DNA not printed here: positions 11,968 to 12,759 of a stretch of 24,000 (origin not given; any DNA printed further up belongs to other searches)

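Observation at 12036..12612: IS605-type element carrying an extra acidic ORF that overlaps the tnpB start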

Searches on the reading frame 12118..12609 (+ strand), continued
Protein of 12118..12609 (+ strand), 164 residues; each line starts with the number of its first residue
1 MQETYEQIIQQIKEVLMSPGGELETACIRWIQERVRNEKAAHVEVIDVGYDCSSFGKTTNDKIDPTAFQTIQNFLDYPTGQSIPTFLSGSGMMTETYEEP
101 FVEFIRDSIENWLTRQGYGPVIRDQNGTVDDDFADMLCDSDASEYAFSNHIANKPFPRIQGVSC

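Call 48: fold_search(model_id=the predicted structure, library=pdb)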
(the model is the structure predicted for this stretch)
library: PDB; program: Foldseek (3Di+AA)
matches with E <= 10: 181; with E <= 0.001: 0
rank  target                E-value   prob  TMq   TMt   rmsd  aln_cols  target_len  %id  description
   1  22tu_DH               1.1e+00  0.03  0.16  0.05  17.0       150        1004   13  Human 80S ribosome in complex with DHX29 (released 2026-04-01)
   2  3w64_D                1.4e+00  0.07  0.10  0.18  11.0        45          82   20  MamM-CTD 215-293 (released 2014-04-16)
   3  9cpa_h                1.7e+00  0.11  0.15  0.03   7.4        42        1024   14  Structure of a Mammalian DHX29-bound 43S Pre-initiation Complex (released 2025-07-23)
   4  3w60                  1.8e+00  0.05  0.09  0.19  12.1        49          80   20  MamM-CTD H264A (released 2014-04-16)
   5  6hao                  2.0e+00  0.04  0.09  0.17  12.0        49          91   20  MamM CTD H264E - Cadmium form 2 (released 2019-08-21)
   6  6vda                  2.0e+00  0.04  0.10  0.15  11.6        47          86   19  Metal-bound C-terminal domain of CzcD transporter from Thermotoga maritima (released 2020-06-24)
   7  4zm4_A                2.0e+00  0.03  0.15  0.07  14.0       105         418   11  Complex structure of PctV K276R mutant with PMP and 3-dehydroshkimate (released 2015-10-14)
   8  6h87                  2.2e+00  0.08  0.09  0.17  10.9        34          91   26  MamM CTD D249N - Zinc form (released 2019-08-14)
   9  1s7j_A                2.2e+00  0.08  0.12  0.08   8.7        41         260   17  Crystal structure of phenazine biosynthesis protein PhzF family (Enterococcus faecalis) (released 2004-02-17)
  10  6h5k                  2.3e+00  0.04  0.09  0.17  11.3        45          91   20  MamM CTD D249E - Zinc form (released 2019-08-07)
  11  9ums_A                2.3e+00  0.03  0.22  0.20  16.4       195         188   11  Cryo-EM structure of bacteriophage P1 connector (released 2025-10-22)
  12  6hhs_E                2.6e+00  0.04  0.09  0.18  11.3        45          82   20  MamM CTD E289D - Cadmium form (released 2019-09-18)
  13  6hhs_F                2.6e+00  0.04  0.09  0.18  11.3        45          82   20  MamM CTD E289D - Cadmium form (released 2019-09-18)
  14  6hhs_D                2.6e+00  0.04  0.09  0.18  11.3        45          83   20  MamM CTD E289D - Cadmium form (released 2019-09-18)
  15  6h9q                  2.6e+00  0.04  0.09  0.19  12.1        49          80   20  MamM CTD D249E - Cadmium form (released 2019-08-14)
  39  8ccs_g                4.3e+00  0.06  0.13  0.10   8.4        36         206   14  80S S. cerevisiae ribosome with ligands in hybrid-1 pre-translocation (PRE-H1) complex (released 2023-09-20)
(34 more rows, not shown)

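Call 49: fold_search(model_id=the predicted structure, library=viral)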
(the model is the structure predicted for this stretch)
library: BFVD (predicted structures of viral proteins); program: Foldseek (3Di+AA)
matches with E <= 10: 352; with E <= 0.001: 0
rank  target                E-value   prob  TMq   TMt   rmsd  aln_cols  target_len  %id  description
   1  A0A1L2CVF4            6.1e-01  0.10  0.16  0.10  14.8        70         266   17  Uncharacterized protein [Pectobacterium phage vB_PcaM_CBB]
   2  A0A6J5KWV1            8.9e-01  0.06  0.18  0.07  14.0       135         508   14  Nudix_Hydrolase domain containing protein [uncultured Caudovirales phage]
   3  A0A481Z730            1.4e+00  0.13  0.17  0.37  12.5        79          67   10  Uncharacterized protein [Pithovirus LCPAC302]
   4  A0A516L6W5            1.4e+00  0.08  0.14  0.26  11.5        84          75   15  (no name in the UniProt tables at hand)
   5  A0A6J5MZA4            1.6e+00  0.03  0.15  0.17  21.4       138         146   10  Uncharacterized protein [uncultured Caudovirales phage]
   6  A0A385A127            1.6e+00  0.02  0.14  0.07  16.1       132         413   10  (no name in the UniProt tables at hand)
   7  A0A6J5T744            1.7e+00  0.11  0.12  0.22  10.6        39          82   10  Uncharacterized protein [uncultured Caudovirales phage]
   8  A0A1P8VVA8            1.7e+00  0.08  0.12  0.24  11.4        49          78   12  (no name in the UniProt tables at hand)
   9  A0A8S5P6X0            1.7e+00  0.08  0.10  0.20  11.0        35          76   26  Uncharacterized protein [Herelleviridae sp. cttEB8]
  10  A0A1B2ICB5            1.7e+00  0.02  0.14  0.09  14.5       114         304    8  Uncharacterized protein [Erwinia phage vB_EamM_EarlPhillipIV]
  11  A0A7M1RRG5            1.8e+00  0.09  0.15  0.17   9.7        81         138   11  Uncharacterized protein [uncultured phage cr60_1]
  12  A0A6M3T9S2            1.8e+00  0.08  0.12  0.24   9.2        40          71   15  Uncharacterized protein [Sphingomonas phage Eidolon]
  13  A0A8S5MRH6            1.8e+00  0.06  0.11  0.14  10.5        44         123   23  Uncharacterized protein [Siphoviridae sp. ctouo22]
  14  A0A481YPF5            1.8e+00  0.06  0.13  0.10  16.8        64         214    9  Uncharacterized protein [Pithovirus LCDPAC02]
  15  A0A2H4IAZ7            1.8e+00  0.05  0.14  0.13  12.4        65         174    8  Uncharacterized protein [Erwinia phage vB_EamM_Y3]
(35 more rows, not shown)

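Call 56: find_related_loci(query=A7, collection=metagenome_contigs, flank=5000)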
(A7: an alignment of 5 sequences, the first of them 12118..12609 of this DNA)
Query A7 (164 aa) in metagenome_contigs; peptide patterns used: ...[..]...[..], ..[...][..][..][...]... (x = any residue, [..] = any of these).
304 stretches matched a pattern; 2 encode a relative of the query (tblastn E <= 1e-3); 2 distinct loci.
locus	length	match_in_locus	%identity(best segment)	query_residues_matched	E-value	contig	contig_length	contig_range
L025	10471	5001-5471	52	6-162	8e-54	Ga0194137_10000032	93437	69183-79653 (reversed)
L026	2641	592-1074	42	1-162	7e-42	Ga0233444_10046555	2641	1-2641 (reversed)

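Call 57: find_related_loci(query=A7, collection=viral_contigs, flank=5000)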
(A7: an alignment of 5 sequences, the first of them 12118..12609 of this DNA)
Query A7 (164 aa) in viral_contigs; peptide patterns used: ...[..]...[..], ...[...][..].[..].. (x = any residue, [..] = any of these).
60 stretches matched a pattern, but none encodes a relative of the query by tblastn (E <= 1e-3).

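Call 59: search_protein_families(library=pfam, proteins=[L025:5476-6921:+, L025:4588-4992:+, L025:7090-8199:+, L025:1384-2673:+, L025:3523-4446:+, L018:2068-2397:+, L024:2868-3128:+, L024:1297-2136:+], max_evalue=0.01)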
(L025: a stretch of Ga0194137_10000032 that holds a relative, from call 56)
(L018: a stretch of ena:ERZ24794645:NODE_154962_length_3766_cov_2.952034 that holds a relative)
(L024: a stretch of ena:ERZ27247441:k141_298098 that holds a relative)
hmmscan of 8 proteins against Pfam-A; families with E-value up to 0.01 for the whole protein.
L025:5476-6921:+ (482 aa): 0 families

L025:4588-4992:+ (135 aa): 1 family
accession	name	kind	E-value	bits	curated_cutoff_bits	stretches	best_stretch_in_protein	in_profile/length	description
PF01797.21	Y1_Tnp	-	2.1e-47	160.6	23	1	15-132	2-121/121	Transposase IS200 like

L025:7090-8199:+ (370 aa): 4 families
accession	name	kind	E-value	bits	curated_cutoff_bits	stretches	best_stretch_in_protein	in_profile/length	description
PF02732.21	ERCC4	-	1.2e-10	41.9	24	1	146-280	1-138/140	ERCC4 domain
PF14520.12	HHH_5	-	1.7e-10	41.6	27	1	312-360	4-53/57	Helix-hairpin-helix domain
PF00633.29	HHH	-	2.8e-06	27.3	24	0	335-359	4-28/30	Helix-hairpin-helix motif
PF12826.13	HHH_2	-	4e-05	24.1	27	1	315-353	8-46/64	Helix-hairpin-helix motif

L025:1384-2673:+ (430 aa): 0 families

L025:3523-4446:+ (308 aa): 1 family
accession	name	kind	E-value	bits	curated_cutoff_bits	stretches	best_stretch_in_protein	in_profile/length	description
PF18999.5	DUF5728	-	0.0052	16.8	25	0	216-296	47-123/188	Family of unknown function (DUF5728)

L018:2068-2397:+ (110 aa): 0 families

L024:2868-3128:+ (87 aa): 0 families

L024:1297-2136:+ (280 aa): 2 families
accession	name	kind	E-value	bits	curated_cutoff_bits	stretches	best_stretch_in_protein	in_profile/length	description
PF09339.16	HTH_IclR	-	0.00015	21.9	22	1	139-172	15-48/52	IclR helix-turn-helix domain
PF13730.12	HTH_36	-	0.0099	16.1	25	0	148-172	31-55/55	Helix-turn-helix domain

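Call 60: search_protein_families(library=ncbifam, proteins=[L025:5476-6921:+, L025:4588-4992:+], max_evalue=0.01)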
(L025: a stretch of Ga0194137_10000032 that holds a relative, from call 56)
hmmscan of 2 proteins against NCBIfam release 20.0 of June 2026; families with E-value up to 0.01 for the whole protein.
L025:5476-6921:+ (482 aa): 2 families
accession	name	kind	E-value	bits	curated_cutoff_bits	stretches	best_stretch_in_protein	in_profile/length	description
NF040570.1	guided_TnpB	subfamily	3.5e-15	56.2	100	1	73-401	43-363/389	RNA-guided endonuclease TnpB family protein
NF038281.1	IS200_TnpB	exception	1e-05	24.8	425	1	76-397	43-326/360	IS200/IS605 family element RNA-guided endonuclease TnpB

L025:4588-4992:+ (135 aa): 2 families
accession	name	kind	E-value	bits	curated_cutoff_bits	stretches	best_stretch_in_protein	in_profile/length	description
NF033573.1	transpos_IS200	equivalog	1.3e-48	164.4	55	1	8-131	1-126/126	IS200/IS605 family transposase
NF047646.1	REP_Tyr_transpos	equivalog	2.6e-09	37.1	80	1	27-114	19-111/146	REP-associated tyrosine transposase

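Call 61: search_dna_similar(query=window:12118-12609:+, collection=plasmids, mode=protein, max_evalue=0.001, max_rows=30)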
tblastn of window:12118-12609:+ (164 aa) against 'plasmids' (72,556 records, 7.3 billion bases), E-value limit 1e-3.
Records with a match: 5; places in all: 5; records where one place covers at least 80% of the query: 0.
Best place of each record, by identity: <60% 5.
By first word of the organism name: Acinetobacter 2; Shewanella 1; Vibrio 1; Photobacterium 1.
By predicted mobility (MOB-suite, as given by PLSDB): non-mobilizable 3; mobilizable 2.
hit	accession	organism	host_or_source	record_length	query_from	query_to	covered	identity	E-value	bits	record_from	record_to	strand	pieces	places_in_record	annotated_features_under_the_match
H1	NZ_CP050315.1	Shewanella aestuarii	Perinereis linea,Single cell,intestinal ...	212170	30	137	66%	29.1%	9e-6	52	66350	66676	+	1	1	hypothetical protein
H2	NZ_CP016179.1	Vibrio breoganii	Bacterial isolate,Filtered Seawater, ...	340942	30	115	52%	33.7%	7e-7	55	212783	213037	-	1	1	hypothetical protein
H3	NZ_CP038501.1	Acinetobacter baumannii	Homo sapiens,blood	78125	46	108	38%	41.3%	3e-4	47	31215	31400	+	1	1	hypothetical protein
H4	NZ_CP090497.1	Photobacterium damselae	Seriola lalandi,Cell culture,Caudal ...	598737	30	113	51%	31.0%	4e-4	47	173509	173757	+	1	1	hypothetical protein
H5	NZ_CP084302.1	Acinetobacter pseudolwoffii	a feces sample of chicken origin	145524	30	108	48%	31.6%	1e-4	48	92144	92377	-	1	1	hypothetical protein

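Call 62: search_dna_similar(query=window:12118-12609:+, collection=phages, mode=protein, max_evalue=0.001, max_rows=30)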
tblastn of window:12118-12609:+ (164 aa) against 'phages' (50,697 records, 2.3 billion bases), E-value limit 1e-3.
No match.

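Call 63: get_annotated_region(hit=H1, flank=6000)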
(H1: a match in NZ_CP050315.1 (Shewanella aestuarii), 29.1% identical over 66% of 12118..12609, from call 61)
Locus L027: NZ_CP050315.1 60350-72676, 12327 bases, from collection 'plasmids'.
description: Shewanella aestuarii strain PN3F2 plasmid pPN3F2_2, complete sequence
organism: Shewanella aestuarii (NCBI taxid 1028752)
taxonomy: Bacteria; Pseudomonadota; Gammaproteobacteria; Alteromonadales; Shewanellaceae; Shewanella; Shewanella aestuarii
host: -; source: Perinereis linea,Single cell,intestinal content; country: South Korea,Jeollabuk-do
typing (MOB-suite, as given by PLSDB): non-mobilizable
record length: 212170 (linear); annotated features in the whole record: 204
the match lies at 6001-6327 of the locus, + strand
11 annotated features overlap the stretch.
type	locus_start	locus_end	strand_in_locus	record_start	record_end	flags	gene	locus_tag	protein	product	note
CDS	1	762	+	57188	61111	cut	-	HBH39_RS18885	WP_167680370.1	hypothetical protein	-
CDS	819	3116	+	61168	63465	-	-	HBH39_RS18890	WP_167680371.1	hypothetical protein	-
CDS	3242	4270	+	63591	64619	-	-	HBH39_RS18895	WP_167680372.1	ParM/StbA family protein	GO:0030541 - plasmid partitioning [Evidence IEA]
CDS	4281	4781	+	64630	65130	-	-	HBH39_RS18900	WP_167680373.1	hypothetical protein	-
CDS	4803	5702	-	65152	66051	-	-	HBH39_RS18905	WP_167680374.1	hypothetical protein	-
CDS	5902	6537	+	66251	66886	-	-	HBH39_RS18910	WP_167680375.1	hypothetical protein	-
CDS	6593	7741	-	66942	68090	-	-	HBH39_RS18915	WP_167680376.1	hypothetical protein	-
CDS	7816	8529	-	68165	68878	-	-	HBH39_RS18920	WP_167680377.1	hypothetical protein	-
CDS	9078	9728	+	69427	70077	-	-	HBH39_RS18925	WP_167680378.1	hypothetical protein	-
CDS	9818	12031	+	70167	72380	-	-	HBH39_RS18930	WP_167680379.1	HipA domain-containing protein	-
CDS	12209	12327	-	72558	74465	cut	-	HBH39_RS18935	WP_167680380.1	HRDC domain-containing protein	-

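Call 64: get_annotated_region(hit=H2, flank=6000)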
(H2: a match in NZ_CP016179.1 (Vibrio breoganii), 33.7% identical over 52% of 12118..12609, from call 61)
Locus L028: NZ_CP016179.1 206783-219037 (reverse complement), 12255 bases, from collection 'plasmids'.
description: Vibrio breoganii strain FF50 plasmid unnamed1, complete sequence
organism: Vibrio breoganii (NCBI taxid 553239)
taxonomy: Bacteria; Pseudomonadota; Gammaproteobacteria; Vibrionales; Vibrionaceae; Vibrio; Vibrio breoganii
host: -; source: Bacterial isolate,Filtered Seawater, 0.2-1 micron fraction; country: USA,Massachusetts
typing (MOB-suite, as given by PLSDB): mobilizable; relaxase MOBH
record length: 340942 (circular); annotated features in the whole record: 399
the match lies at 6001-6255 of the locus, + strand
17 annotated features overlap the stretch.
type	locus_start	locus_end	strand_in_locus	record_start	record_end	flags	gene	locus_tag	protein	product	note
CDS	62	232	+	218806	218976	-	-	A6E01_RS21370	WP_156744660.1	hypothetical protein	-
CDS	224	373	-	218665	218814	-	-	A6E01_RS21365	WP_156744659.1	hypothetical protein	-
CDS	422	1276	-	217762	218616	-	-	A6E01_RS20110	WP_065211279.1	ProQ/FINO family protein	-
CDS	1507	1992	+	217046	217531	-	-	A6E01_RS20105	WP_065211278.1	META domain-containing protein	-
CDS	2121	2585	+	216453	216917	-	-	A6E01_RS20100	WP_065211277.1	hypothetical protein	-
CDS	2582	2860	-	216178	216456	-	-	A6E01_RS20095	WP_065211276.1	hypothetical protein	-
CDS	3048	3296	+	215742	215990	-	-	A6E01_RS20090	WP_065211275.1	hypothetical protein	-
CDS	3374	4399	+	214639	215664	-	-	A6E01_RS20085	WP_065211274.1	hypothetical protein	-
CDS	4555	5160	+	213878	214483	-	-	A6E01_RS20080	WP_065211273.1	hypothetical protein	-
CDS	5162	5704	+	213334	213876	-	-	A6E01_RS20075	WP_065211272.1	hypothetical protein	-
CDS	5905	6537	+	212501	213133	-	-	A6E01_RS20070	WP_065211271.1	hypothetical protein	-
CDS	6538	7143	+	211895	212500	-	-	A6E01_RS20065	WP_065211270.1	IS607 family transposase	-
CDS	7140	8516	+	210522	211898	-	-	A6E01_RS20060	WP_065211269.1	transposase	-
CDS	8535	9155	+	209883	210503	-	-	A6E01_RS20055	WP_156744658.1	hypothetical protein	-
CDS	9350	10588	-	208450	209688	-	-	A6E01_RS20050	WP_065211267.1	RNA-guided endonuclease TnpB family protein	-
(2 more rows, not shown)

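Call 65: get_annotated_region(hit=H3, flank=6000)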
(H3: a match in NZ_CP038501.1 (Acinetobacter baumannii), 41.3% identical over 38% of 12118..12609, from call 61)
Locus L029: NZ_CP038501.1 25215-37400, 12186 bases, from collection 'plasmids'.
description: Acinetobacter baumannii strain CIAT758 plasmid unnamed1, complete sequence
organism: Acinetobacter baumannii (NCBI taxid 470)
taxonomy: Bacteria; Pseudomonadota; Gammaproteobacteria; Moraxellales; Moraxellaceae; Acinetobacter; Acinetobacter baumannii
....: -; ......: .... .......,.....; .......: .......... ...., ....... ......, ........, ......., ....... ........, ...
typing (MOB-suite, as given by PLSDB): non-mobilizable; replicon rep_cluster_1656
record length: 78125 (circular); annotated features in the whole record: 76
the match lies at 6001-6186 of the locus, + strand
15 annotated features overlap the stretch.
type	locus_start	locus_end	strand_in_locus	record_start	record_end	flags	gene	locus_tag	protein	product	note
CDS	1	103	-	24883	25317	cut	-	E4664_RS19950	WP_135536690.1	hypothetical protein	-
CDS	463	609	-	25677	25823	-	-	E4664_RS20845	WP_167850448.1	hypothetical protein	-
CDS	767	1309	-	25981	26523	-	-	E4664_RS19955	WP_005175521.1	ImmA/IrrE family metallo-endopeptidase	-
CDS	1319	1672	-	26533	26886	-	-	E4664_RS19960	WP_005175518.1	helix-turn-helix transcriptional regulator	-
CDS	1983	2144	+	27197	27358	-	-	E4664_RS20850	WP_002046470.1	hypothetical protein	-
CDS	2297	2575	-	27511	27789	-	-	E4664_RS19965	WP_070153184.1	helix-turn-helix transcriptional regulator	-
CDS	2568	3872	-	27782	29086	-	-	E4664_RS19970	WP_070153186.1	HipA domain-containing protein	-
CDS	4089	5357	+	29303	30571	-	xseA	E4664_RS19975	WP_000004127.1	exodeoxyribonuclease VII large subunit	GO:0006308 - DNA catabolic process [Evidence IEA]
CDS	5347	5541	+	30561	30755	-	-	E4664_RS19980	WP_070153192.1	exodeoxyribonuclease VII small subunit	-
CDS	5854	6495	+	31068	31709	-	-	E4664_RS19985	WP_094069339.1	hypothetical protein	-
CDS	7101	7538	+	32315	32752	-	-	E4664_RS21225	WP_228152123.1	hypothetical protein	-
CDS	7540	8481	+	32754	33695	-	-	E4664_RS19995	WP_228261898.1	IS200/IS605 family accessory protein TnpB-related protein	-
CDS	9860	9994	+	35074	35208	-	-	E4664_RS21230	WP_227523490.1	helix-turn-helix domain-containing protein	-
CDS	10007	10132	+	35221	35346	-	-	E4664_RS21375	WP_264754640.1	hypothetical protein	-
CDS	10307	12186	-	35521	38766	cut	-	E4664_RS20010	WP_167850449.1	type I restriction endonuclease subunit R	-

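Call 66: get_annotated_region(hit=H4, flank=6000)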
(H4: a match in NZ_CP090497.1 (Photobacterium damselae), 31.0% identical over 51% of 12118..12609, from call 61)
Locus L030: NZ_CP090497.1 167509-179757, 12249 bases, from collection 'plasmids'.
description: Photobacterium damselae subsp. damselae strain AS-15-0759-2 plasmid p1_508, complete sequence
organism: Photobacterium damselae (NCBI taxid 85581)
taxonomy: Bacteria; Pseudomonadota; Gammaproteobacteria; Vibrionales; Vibrionaceae; Photobacterium; Photobacterium damselae
host: -; source: Seriola lalandi,Cell culture,Caudal Kidney,fish; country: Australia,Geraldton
typing (MOB-suite, as given by PLSDB): non-mobilizable
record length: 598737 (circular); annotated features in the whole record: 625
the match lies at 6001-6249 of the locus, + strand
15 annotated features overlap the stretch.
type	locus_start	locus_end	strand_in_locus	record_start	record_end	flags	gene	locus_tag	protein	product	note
CDS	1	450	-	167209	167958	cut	-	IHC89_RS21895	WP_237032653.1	hypothetical protein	-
CDS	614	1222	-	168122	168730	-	-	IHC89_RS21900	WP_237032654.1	hypothetical protein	-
CDS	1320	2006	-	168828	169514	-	-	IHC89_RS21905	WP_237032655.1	hypothetical protein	-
CDS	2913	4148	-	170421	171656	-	-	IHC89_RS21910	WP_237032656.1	RNA-guided endonuclease TnpB family protein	-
CDS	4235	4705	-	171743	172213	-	-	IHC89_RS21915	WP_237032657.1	hypothetical protein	-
CDS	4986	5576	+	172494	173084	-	-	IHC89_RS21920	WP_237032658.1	hypothetical protein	-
CDS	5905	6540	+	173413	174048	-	-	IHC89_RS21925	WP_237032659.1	hypothetical protein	-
CDS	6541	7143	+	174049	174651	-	-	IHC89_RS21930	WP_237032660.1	IS607 family transposase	-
CDS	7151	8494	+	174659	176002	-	-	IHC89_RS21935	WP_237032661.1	hypothetical protein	-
CDS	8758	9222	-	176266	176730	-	-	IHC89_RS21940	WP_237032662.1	hypothetical protein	-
CDS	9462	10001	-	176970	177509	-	-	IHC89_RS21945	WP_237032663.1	hypothetical protein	-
CDS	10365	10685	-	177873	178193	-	-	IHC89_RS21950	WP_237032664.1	hypothetical protein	-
CDS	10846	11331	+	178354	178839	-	-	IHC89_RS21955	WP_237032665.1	hypothetical protein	-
CDS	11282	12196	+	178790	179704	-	-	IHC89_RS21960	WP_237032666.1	hypothetical protein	-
CDS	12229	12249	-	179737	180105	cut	tnpA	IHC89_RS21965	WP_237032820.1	IS200/IS605 family transposase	-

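Call 67: get_annotated_region(hit=H5, flank=6000)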
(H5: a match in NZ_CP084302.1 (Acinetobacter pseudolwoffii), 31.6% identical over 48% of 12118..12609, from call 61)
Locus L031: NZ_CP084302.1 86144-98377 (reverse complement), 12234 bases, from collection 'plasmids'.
description: Acinetobacter pseudolwoffii strain XMC5X702 plasmid pXMC5X702-tetX-145k, complete sequence
organism: Acinetobacter pseudolwoffii (NCBI taxid 2053287)
taxonomy: Bacteria; Pseudomonadota; Gammaproteobacteria; Moraxellales; Moraxellaceae; Acinetobacter; Acinetobacter pseudolwoffii
host: -; source: a feces sample of chicken origin; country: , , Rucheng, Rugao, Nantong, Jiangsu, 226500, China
typing (MOB-suite, as given by PLSDB): mobilizable; relaxase MOBP,MOBP
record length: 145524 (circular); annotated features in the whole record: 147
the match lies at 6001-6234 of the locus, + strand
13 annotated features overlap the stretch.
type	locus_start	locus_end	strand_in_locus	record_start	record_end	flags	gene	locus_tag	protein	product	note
predicted_resistance_gene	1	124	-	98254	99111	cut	aac(3)-IIe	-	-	aminoglycoside N-acetyltransferase AAC(3)-IIe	predicted by amrfinderplus; class AMINOGLYCOSIDE; identity 100.0%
CDS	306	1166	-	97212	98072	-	-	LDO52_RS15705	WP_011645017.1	broad-spectrum class A beta-lactamase TEM-2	-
predicted_resistance_gene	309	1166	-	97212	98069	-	blaTEM-2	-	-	broad-spectrum class A beta-lactamase TEM-2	predicted by amrfinderplus; class BETA-LACTAM; identity 100.0%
CDS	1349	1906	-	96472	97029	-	-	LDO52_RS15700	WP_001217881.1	recombinase family protein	GO:0006310 - DNA recombination [Evidence IEA]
CDS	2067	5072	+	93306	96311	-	-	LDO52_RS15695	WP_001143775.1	Tn3-like element Tn3 family transposase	GO:0006313 - DNA transposition [Evidence IEA]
CDS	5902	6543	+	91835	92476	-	-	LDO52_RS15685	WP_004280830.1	hypothetical protein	-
CDS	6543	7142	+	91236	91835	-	-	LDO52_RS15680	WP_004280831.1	IS607 family transposase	-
CDS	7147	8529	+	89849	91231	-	-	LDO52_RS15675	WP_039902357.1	IS200/IS605 family element transposase accessory protein TnpB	-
CDS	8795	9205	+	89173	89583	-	-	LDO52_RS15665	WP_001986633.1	type I restriction enzyme endonuclease domain-containing protein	-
CDS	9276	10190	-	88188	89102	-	repM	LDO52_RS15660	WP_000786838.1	replication initiation protein RepM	GO:0006270 - DNA replication initiation [Evidence IEA]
CDS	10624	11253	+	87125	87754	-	-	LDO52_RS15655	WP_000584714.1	AAA family ATPase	-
CDS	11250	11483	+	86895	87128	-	-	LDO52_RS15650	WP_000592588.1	hypothetical protein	-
CDS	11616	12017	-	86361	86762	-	-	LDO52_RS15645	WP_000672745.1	hypothetical protein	-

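Call 81: search_dna_similar(query=L031:5902-6540:+, collection=plasmids, mode=protein, max_evalue=0.00001, max_rows=40, rows=spread)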
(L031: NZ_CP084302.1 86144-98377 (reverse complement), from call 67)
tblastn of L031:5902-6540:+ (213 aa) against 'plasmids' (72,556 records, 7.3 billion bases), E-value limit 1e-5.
Records with a match: 5; places in all: 5; records where one place covers at least 80% of the query: 5.
Best place of each record, by identity: >=99% 1; 60-80% 1; <60% 3.
By first word of the organism name: Acinetobacter 2; Vibrio 1; Shewanella 1; Photobacterium 1.
By predicted mobility (MOB-suite, as given by PLSDB): non-mobilizable 3; mobilizable 2.
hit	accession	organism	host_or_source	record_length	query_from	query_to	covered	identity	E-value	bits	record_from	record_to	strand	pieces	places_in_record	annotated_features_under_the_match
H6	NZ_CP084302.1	Acinetobacter pseudolwoffii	a feces sample of chicken origin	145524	1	213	100%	100.0%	2e-137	431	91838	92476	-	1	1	hypothetical protein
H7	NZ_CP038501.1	Acinetobacter baumannii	Homo sapiens,blood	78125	1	213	100%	69.0%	8e-95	309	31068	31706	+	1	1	hypothetical protein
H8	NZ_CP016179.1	Vibrio breoganii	Bacterial isolate,Filtered Seawater, ...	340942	4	212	98%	51.7%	2e-65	224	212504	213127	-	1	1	hypothetical protein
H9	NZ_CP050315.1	Shewanella aestuarii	Perinereis linea,Single cell,intestinal ...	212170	1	212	100%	49.1%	3e-61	213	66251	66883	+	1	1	hypothetical protein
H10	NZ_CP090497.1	Photobacterium damselae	Seriola lalandi,Cell culture,Caudal ...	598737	4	212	98%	49.3%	6e-64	220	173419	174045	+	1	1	hypothetical protein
